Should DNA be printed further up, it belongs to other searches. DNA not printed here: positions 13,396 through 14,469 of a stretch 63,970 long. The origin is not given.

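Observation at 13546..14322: Archaeo-eukaryotic (PriS-like) primase gene in a bacterium that also encodes DnaG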

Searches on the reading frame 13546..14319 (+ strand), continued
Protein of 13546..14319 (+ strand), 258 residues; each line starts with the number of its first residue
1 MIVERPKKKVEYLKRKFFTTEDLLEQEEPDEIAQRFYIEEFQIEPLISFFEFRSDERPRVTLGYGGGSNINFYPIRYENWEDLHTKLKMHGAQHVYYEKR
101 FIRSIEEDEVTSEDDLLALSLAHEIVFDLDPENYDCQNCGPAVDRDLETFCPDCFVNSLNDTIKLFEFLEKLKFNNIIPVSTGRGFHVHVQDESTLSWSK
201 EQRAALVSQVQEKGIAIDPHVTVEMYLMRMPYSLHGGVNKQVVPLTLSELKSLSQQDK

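Call 31: find_homologous_proteins(query=A2, max_evalue=1e-10)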
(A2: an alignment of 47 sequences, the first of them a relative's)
Query A2 (47 sequences) (258 aa, profile of the alignment): 1813 proteins with E <= 1e-10 among 8000 candidates; the best 120 are listed.
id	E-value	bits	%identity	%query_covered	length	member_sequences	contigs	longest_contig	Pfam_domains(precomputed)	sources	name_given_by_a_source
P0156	3.2e-106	373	31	84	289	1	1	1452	PF01896.26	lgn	-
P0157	7.4e-105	368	30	83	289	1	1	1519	PF01896.26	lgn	-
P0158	8.8e-105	368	29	86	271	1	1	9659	PF01896.26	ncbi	-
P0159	5.1e-104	365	31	84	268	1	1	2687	PF01896.26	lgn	-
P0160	5.2e-104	365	32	69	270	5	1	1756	PF01896.26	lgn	-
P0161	1.2e-103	364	32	85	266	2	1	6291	PF01896.26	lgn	-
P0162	1.1e-102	361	32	69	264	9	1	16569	PF01896.26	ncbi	-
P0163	2.5e-102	360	30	84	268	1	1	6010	PF01896.26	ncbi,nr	ncbi:MAG: DNA primase [Candidatus Thermoplasmatota archaeon]|nr:DNA primase [Candidatus Thermoplasma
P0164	3.0e-102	360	32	69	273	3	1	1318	PF01896.26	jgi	jgi:DNA primase catalytic subunit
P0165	3.0e-102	360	33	69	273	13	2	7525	PF01896.26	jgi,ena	-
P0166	3.7e-102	359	38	50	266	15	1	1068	PF01896.26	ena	-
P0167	7.2e-102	358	30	85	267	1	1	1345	PF01896.26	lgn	-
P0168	1.6e-101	357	29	84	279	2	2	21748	PF01896.26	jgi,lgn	jgi:DNA primase catalytic subunit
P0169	2.1e-101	357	31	84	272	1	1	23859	PF01896.26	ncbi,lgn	-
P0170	3.8e-101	356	30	85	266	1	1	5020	PF01896.26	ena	-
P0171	5.6e-101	355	29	86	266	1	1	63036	PF01896.26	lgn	-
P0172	8.2e-101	355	31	69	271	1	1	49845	PF01896.26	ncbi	-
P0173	1.1e-100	355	31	83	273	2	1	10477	PF01896.26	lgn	-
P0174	1.4e-100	354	30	84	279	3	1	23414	PF01896.26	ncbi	-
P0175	1.5e-100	354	39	50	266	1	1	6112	PF01896.26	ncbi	-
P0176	1.6e-100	354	30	71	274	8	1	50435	PF01896.26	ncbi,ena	-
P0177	1.9e-100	354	32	69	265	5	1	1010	PF01896.26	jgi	jgi:DNA primase catalytic subunit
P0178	1.9e-100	354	27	83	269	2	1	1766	PF01896.26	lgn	-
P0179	2.1e-100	354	34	68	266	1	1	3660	PF01896.26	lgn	-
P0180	2.3e-100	353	32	84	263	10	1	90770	PF01896.26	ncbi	ncbi:MAG: DNA primase small subunit domain-containing protein [Archaeoglobaceae archaeon]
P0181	2.6e-100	353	38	53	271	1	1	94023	PF01896.26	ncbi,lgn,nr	ncbi:MAG: DNA primase [Archaeoglobus sp.]|nr:DNA primase [Archaeoglobus sp.]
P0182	4.9e-100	352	31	85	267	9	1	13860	PF01896.26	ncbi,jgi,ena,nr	ncbi:MAG: DNA primase [Archaeoglobi archaeon]|nr:MAG: DNA primase [Archaeoglobi archaeon]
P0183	5.4e-100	352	30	83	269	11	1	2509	PF01896.26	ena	-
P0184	7.2e-100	352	31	84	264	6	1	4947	PF01896.26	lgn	-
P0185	1.3e-99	351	37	51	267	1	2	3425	PF01896.26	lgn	-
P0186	1.5e-99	351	36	50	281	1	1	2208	PF01896.26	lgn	-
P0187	1.6e-99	351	31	84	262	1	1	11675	PF01896.26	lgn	-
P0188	2.1e-99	350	38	52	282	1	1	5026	PF01896.26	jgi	-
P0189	2.1e-99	350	38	49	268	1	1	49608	PF01896.26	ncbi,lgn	-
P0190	2.6e-99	350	37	50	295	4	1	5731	PF01896.26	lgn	-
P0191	3.4e-99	350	34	65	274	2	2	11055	PF01896.26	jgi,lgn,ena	jgi:DNA primase catalytic subunit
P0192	3.5e-99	350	30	84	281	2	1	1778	PF01896.26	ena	-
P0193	3.5e-99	350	36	50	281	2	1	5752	PF01896.26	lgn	-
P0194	3.7e-99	350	39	50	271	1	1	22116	PF01896.26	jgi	-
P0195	3.7e-99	349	31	83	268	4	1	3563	PF01896.26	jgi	-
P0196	5.9e-99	349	30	84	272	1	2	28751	PF01896.26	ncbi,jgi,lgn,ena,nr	ncbi:DNA primase [Archaeoglobales archaeon]|nr:MAG: DNA primase [Archaeoglobales archaeon]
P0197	6.0e-99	349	32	67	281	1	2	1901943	PF01896.26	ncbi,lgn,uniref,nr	ncbi:DNA primase small subunit [Archaeoglobus veneficus]|uniref:DNA primase small subunit n=1 Tax=Ar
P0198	7.3e-99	349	36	50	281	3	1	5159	PF01896.26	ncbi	-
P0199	8.6e-99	348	37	50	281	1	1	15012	PF01896.26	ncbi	-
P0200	9.4e-99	348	33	84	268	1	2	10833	PF01896.26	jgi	jgi:DNA primase catalytic subunit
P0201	1.3e-98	348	28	83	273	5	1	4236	PF01896.26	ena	-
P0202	1.5e-98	348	35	53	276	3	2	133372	PF01896.26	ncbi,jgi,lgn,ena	ncbi:MAG: DNA primase [Thermoplasmata archaeon]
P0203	1.9e-98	347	37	52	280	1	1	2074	PF01896.26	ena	-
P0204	2.0e-98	347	31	84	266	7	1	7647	PF01896.26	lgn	-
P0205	2.1e-98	347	37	52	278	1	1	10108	PF01896.26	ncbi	-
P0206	3.6e-98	346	30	86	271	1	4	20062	PF01896.26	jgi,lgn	jgi:DNA primase catalytic subunit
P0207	3.6e-98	346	31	86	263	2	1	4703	PF01896.26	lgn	-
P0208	4.4e-98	346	30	86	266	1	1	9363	PF01896.26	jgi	jgi:DNA primase catalytic subunit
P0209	4.7e-98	346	33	53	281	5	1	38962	PF01896.26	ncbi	-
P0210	7.4e-98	345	25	89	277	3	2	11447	PF01896.26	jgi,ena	-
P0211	8.6e-98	345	31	84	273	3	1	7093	PF01896.26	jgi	jgi:DNA primase catalytic subunit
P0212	8.8e-98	345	40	50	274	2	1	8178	PF01896.26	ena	-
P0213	8.9e-98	345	30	83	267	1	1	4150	PF01896.26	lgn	-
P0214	9.4e-98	345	29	84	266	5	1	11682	PF01896.26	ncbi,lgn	-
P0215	1.0e-97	345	27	84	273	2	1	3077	PF01896.26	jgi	-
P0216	1.1e-97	345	30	84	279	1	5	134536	PF01896.26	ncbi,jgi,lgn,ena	-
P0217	1.2e-97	345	28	83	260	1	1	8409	PF01896.26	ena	-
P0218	1.4e-97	344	28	87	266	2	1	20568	PF01896.26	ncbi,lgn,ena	-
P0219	1.6e-97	344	31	90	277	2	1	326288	PF01896.26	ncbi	-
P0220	1.8e-97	344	31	87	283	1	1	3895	PF01896.26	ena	-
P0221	1.9e-97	344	29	88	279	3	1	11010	PF01896.26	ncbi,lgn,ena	-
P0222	2.0e-97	344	36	62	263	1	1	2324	PF01896.26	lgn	-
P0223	2.3e-97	344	31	90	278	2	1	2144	PF01896.26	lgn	-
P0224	3.2e-97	343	31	85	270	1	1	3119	PF01896.26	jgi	-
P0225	3.2e-97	343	29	83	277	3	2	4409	PF01896.26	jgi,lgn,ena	-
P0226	3.4e-97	343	35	53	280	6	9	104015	PF01896.26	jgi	-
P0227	4.4e-97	343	29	84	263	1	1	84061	PF01896.26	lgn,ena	-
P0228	5.1e-97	342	30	68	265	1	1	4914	PF01896.26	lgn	-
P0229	5.8e-97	342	33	52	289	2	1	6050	PF01896.26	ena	-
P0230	6.0e-97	342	30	84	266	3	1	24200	PF01896.26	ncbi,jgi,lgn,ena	-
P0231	6.4e-97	342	37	52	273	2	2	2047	PF01896.26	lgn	-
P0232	1.9e-96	341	34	85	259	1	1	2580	PF01896.26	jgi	jgi:DNA primase catalytic subunit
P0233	2.1e-96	340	31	84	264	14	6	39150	PF01896.26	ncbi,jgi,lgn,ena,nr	ncbi:MAG: DNA primase [Archaeoglobus sp.]|jgi:DNA primase catalytic subunit|nr:DNA primase [Archaeog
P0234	3.1e-96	340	38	51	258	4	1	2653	PF01896.26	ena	-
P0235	4.0e-96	340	37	53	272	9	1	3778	PF01896.26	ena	-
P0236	4.1e-96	340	30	81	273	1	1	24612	PF01896.26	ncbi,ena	-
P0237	5.8e-96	339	34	86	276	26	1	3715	PF01896.26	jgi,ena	-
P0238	6.4e-96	339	30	86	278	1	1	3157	PF01896.26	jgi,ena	-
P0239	7.0e-96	339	33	84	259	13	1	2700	PF01896.26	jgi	jgi:DNA primase catalytic subunit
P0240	1.1e-95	338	33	84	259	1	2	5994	PF01896.26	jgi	jgi:DNA primase catalytic subunit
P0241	1.1e-95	338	29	86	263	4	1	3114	PF01896.26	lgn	-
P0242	1.3e-95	338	33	84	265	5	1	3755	PF01896.26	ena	-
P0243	1.4e-95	338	39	50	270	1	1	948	PF01896.26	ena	-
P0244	1.4e-95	338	29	85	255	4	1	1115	PF01896.26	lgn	-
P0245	1.8e-95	337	31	85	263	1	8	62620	PF01896.26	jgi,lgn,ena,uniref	uniref:DNA primase n=1 Tax=Geoglobus ahangari TaxID=113653 RepID=A0A7C4S667_9EURY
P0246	1.8e-95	337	34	84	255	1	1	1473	PF01896.26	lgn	-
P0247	1.8e-95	337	33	84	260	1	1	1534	PF01896.26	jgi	jgi:DNA primase small subunit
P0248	2.3e-95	337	34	86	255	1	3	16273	PF01896.26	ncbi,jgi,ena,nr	ncbi:MAG TPA: DNA primase small subunit domain-containing protein [Candidatus Bathyarchaeia archaeon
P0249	2.3e-95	337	32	86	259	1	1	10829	PF01896.26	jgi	jgi:DNA primase catalytic subunit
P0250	2.5e-95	337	33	84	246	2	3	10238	PF01896.26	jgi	jgi:DNA primase catalytic subunit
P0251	2.5e-95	337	32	84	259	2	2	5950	PF01896.26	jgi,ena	-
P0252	2.6e-95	337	39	50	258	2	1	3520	PF01896.26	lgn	-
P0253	2.7e-95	337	34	51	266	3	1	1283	PF01896.26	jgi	jgi:DNA primase catalytic subunit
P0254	3.0e-95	337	33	86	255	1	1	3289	PF01896.26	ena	-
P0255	3.1e-95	337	32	86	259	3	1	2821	PF01896.26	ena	-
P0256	3.1e-95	337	32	84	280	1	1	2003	PF01896.26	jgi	jgi:DNA primase catalytic subunit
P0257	3.2e-95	337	32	86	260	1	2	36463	PF01896.26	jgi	jgi:DNA primase catalytic subunit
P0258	5.3e-95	336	39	52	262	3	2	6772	PF01896.26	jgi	-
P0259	6.4e-95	336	41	52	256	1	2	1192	PF01896.26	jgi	-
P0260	7.8e-95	335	36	52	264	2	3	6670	PF01896.26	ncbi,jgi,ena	-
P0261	8.1e-95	335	31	87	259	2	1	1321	PF01896.26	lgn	-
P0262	8.5e-95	335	39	52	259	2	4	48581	PF01896.26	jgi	jgi:DNA primase catalytic subunit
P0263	9.7e-95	335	31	85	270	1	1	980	PF01896.26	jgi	jgi:DNA primase catalytic subunit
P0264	1.0e-94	335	38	52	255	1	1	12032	PF01896.26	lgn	-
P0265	1.0e-94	335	30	87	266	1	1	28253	PF01896.26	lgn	-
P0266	1.3e-94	335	34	69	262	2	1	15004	PF01896.26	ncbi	-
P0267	1.4e-94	334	32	85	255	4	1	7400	PF01896.26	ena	-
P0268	1.5e-94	334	33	87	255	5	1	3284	PF01896.26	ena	-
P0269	1.5e-94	334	32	86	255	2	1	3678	PF01896.26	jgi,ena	-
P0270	1.6e-94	334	29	85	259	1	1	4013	PF01896.26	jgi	jgi:DNA primase catalytic subunit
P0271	1.8e-94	334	31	87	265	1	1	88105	PF01896.26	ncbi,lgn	ncbi:MAG: DNA primase small subunit domain-containing protein [Archaeoglobaceae archaeon]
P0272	1.8e-94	334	31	84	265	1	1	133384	PF01896.26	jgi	jgi:DNA primase catalytic subunit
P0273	2.0e-94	334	31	85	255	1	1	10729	PF01896.26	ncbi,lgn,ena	-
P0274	2.2e-94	334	41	52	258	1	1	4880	PF01896.26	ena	-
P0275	2.4e-94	334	32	79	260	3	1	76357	PF01896.26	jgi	jgi:DNA primase catalytic subunit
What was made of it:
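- Named members include Archaeoglobus veneficus and Geoglobus ahangari (call 31).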

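Call 32: find_encoding_contigs(protein=P0025, flank=10000, max_places=4)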
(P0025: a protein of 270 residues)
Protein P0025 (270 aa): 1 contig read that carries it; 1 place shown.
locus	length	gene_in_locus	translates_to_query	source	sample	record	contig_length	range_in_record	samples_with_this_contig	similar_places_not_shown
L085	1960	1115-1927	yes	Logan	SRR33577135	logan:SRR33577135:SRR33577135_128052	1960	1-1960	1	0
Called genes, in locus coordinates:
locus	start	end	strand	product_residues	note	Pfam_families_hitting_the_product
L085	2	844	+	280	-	?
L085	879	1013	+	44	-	-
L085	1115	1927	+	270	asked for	PF01896:DNA_primase_S (faint)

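Call 33: find_encoding_contigs(protein=P0001, flank=2000, max_places=4)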
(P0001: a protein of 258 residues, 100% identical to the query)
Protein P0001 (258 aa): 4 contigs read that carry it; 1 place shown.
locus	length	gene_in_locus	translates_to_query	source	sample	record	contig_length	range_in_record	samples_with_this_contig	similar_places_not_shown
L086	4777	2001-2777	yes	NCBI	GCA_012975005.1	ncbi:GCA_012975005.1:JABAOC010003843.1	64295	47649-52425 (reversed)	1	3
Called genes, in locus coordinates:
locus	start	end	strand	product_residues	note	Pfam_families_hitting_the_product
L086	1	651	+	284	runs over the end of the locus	PF14023:Bestrophin-like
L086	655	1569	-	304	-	PF13354:Beta-lactamase2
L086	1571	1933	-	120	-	PF04430:DUF498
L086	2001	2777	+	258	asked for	PF01896:DNA_primase_S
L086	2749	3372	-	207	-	PF12837:Fer4_6 (faint)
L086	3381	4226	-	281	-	PF04055:Radical_SAM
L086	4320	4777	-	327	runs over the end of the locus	PF00294:PfkB, PF08543:Phos_pyr_kin (weak)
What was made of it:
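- The same protein occurs on 4 contigs from NCBI and Logan assemblies (call 33).
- Tried and rejected: The same protein occurs on four contigs from independent assemblies (call 33).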

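Call 39: search_protein_families(library=pfam, proteins=[L074:42-1268:+, L087:2139-2756:+, L087:2770-3582:+, L087:1-1011:+, L001:9279-9545:+, L001:8552-9184:-, L001:11032-11394:-, L088:1134-1424:+], max_evalue=0.01)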
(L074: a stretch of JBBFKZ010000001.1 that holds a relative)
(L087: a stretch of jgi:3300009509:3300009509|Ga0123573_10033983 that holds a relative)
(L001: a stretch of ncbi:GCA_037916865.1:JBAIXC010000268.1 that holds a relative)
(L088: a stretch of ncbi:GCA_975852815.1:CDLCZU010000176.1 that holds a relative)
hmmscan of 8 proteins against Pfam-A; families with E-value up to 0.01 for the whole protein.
L074:42-1268:+ (409 aa): 1 family
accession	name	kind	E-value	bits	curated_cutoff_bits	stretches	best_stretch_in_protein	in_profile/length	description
PF01896.25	DNA_primase_S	-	1.1e-16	62.1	26.8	1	143-342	17-161/163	DNA primase small subunit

L087:2139-2756:+ (206 aa): 4 families
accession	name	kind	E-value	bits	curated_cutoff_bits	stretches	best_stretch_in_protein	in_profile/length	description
PF00037.32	Fer4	-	9e-05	22.6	21.1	1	155-173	5-23/24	4Fe-4S binding domain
PF12837.12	Fer4_6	-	0.00031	21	25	1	156-173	7-24/24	4Fe-4S binding domain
PF13484.11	Fer4_16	-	0.00087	20.5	30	1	158-184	2-31/66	4Fe-4S double cluster binding domain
PF12838.12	Fer4_7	-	0.0024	18.7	27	0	158-203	2-50/52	4Fe-4S dicluster domain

L087:2770-3582:+ (271 aa): 0 families

L087:1-1011:+ (337 aa): 1 family
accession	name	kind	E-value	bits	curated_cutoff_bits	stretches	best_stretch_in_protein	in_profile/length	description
PF04055.27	Radical_SAM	-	4.2e-26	92.5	29.5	1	76-235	3-166/166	Radical SAM superfamily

L001:9279-9545:+ (89 aa): 0 families

L001:8552-9184:- (211 aa): 0 families

L001:11032-11394:- (121 aa): 0 families

L088:1134-1424:+ (97 aa): 0 families

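Call 49: predict_structure(alignment_id=A3)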
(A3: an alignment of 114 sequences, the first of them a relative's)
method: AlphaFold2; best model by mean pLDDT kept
length: 258 residues; sequences in the alignment: 114
mean_pLDDT: 86.2   pTM: 0.86
mean pLDDT of the five models: 86.2, 83.6, 83.0, 82.1, 82.0
residues with pLDDT >= 90: 150; 70-90: 71; 50-70: 25; < 50: 12
segments of 3 or more residues with pLDDT < 50: 1-4, 8-14
pLDDT, mean of each block of 10 residues (from residue 1): 46 56 74 95 96 88 79 89 94 92 72 78 94 87 76 92 98 98 96 93 98 96 94 93 96 70
secondary structure, 60 per line:
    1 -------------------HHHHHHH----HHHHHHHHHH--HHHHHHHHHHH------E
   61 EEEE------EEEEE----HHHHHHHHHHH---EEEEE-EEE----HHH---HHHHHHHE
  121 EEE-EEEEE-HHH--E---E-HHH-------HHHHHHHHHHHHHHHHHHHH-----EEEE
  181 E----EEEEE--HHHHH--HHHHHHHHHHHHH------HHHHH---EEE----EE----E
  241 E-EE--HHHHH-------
elements in order: H20-26 H31-40 H43-53 E60-64 E71-75 H80-90 E94-98 E100-102 H113-119 E120-123 E125-129 H152-171 E177-181 E186-190 H193-197 H200-212 H219-223 E227-229 H247-251
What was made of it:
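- The AF2 model has pLDDT 86 and pTM 0.86 (call 49).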

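Call 53: fold_search(model_id=the predicted structure, library=pdb)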
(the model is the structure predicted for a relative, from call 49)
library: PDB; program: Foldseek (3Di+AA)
matches with E <= 10: 165; with E <= 0.001: 59
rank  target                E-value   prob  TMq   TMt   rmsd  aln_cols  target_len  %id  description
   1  9f26_A                9.6e-11  1.00  0.69  0.53   4.3       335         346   15  Crystal structure of the PriS_PriL-Rpa2WH ternary complex from P. abyssi (released 2024-12-04)
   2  9f28_A                1.1e-10  1.00  0.68  0.52   4.1       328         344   16  Crystal structure of the heterodimeric primase from pyrococcus abyssi (deletion of the PriL-CTD domain) (released 2024-12-04)
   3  1v33                  1.9e-10  1.00  0.67  0.51   5.6       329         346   16  Crystal structure of DNA primase from Pyrococcus horikoshii (released 2004-03-23)
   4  6r4t_D                8.6e-10  1.00  0.68  0.47   4.6       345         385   13  Crystal structure of the Pri1 subunit of human primase bound to vidarabine triphosphate (released 2019-09-11)
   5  1g71_A                9.1e-10  1.00  0.68  0.52   4.5       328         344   16  CRYSTAL STRUCTURE OF PYROCOCCUS FURIOSUS DNA PRIMASE (released 2001-01-10)
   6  6rb4                  1.3e-09  1.00  0.67  0.46   6.0       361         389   14  Crystal structure of the Pri1 subunit of human primase (released 2019-09-11)
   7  6r4t_A                1.4e-09  1.00  0.68  0.47   4.6       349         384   13  Crystal structure of the Pri1 subunit of human primase bound to vidarabine triphosphate (released 2019-09-11)
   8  4lik                  1.7e-09  1.00  0.66  0.48   6.8       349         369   13  Crystal structure of the catalytic subunit of human primase (released 2013-12-11)
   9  6r4s_E                2.4e-09  1.00  0.67  0.47   6.3       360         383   13  Crystal structure of the Pri1 subunit of human primase bound to ATP (released 2019-09-11)
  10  8d9d_A                2.6e-09  1.00  0.65  0.45   8.5       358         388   13  Human DNA polymerase-alpha/primase elongation complex II bound to primer/template (released 2023-04-19)
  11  4bpu_A                2.7e-09  1.00  0.66  0.47   6.1       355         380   12  Crystal structure of human primase in heterodimeric form, comprising PriS and truncated PriL lacking the C-terminal Fe (released 2013-09-25)
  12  4bpu_C                2.9e-09  1.00  0.66  0.48   6.3       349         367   14  Crystal structure of human primase in heterodimeric form, comprising PriS and truncated PriL lacking the C-terminal Fe (released 2013-09-25)
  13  4bpx_A                3.4e-09  1.00  0.67  0.47   4.4       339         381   13  Crystal structure of human primase in complex with the primase- binding motif of DNA polymerase alpha (released 2013-09-25)
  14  6r4u_E                3.6e-09  1.00  0.67  0.47   5.9       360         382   13  Crystal structure of the Pri1 subunit of human primase bound to fludarabine triphosphate (released 2019-09-11)
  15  4bpw_A                4.0e-09  1.00  0.67  0.47   7.1       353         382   13  Crystal structure of human primase bound to UTP (released 2013-09-25)
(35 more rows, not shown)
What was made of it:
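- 13546..14322 (+): Compact PriS-type AEP gene ('mini-PriS'), 258 aa. AF2 pLDDT 86 with Foldseek top hits PriS/Pri1 (calls 49, 53).
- On AEP superfamily: The top 42 Foldseek PDB hits are all PriS/Pri1 chains (calls 49, 53).
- Closest known: Bacterial LigD polymerase domain / Prim-PolC. Same: Fold similarity is detectable (E 4e-6 to 2e-5, call 53).
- Checked: Foldseek gives E 1e-10 and TMq 0.69 to PriS/Pri1 (call 53).
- PriS fold matches are about 4-5 orders of magnitude better in E-value (call 53).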

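Call 70: find_related_loci(query=A4, collection=metagenome_contigs, flank=8000)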
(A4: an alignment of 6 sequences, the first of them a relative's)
Query A4 (258 aa) in metagenome_contigs; peptide patterns used: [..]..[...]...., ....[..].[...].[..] (x = any residue, [..] = any of these).
599 stretches matched a pattern (row limit reached: there are more); 435 encode a relative of the query (tblastn E <= 1e-3); the best 80 are kept; 80 distinct loci.
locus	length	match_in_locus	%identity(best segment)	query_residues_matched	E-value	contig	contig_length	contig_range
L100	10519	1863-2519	35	34-250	1e-29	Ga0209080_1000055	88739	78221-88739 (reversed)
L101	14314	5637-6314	31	34-257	8e-29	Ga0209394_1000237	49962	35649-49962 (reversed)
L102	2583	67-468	44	121-250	8e-29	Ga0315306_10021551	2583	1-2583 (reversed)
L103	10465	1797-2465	32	34-254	5e-28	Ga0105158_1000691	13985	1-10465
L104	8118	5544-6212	32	34-254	4e-28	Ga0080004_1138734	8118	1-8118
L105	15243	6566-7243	32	29-250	1e-27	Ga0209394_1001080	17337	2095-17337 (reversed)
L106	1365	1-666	33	35-254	4e-28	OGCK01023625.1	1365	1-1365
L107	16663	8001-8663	31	36-254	3e-27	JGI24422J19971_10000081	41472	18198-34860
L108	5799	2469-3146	32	34-257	2e-27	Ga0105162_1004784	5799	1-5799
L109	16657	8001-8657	31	36-253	3e-27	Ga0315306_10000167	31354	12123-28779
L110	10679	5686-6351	31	34-253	3e-27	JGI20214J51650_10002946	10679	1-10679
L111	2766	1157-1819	31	35-253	4e-27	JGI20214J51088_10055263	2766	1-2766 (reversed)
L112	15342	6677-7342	32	35-254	4e-27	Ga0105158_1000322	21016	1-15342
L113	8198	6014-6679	32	34-253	4e-27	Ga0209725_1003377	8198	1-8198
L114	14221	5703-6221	35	77-257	6e-27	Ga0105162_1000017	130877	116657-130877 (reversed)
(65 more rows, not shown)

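Call 76: search_protein_families(library=padloc, proteins=[window:13546-14319:+, L087:2770-3582:+], max_evalue=0.01)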
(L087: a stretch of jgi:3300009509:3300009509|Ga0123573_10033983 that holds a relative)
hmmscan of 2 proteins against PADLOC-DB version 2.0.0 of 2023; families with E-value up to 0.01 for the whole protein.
window:13546-14319:+ (258 aa): 0 families

L087:2770-3582:+ (271 aa): 0 families
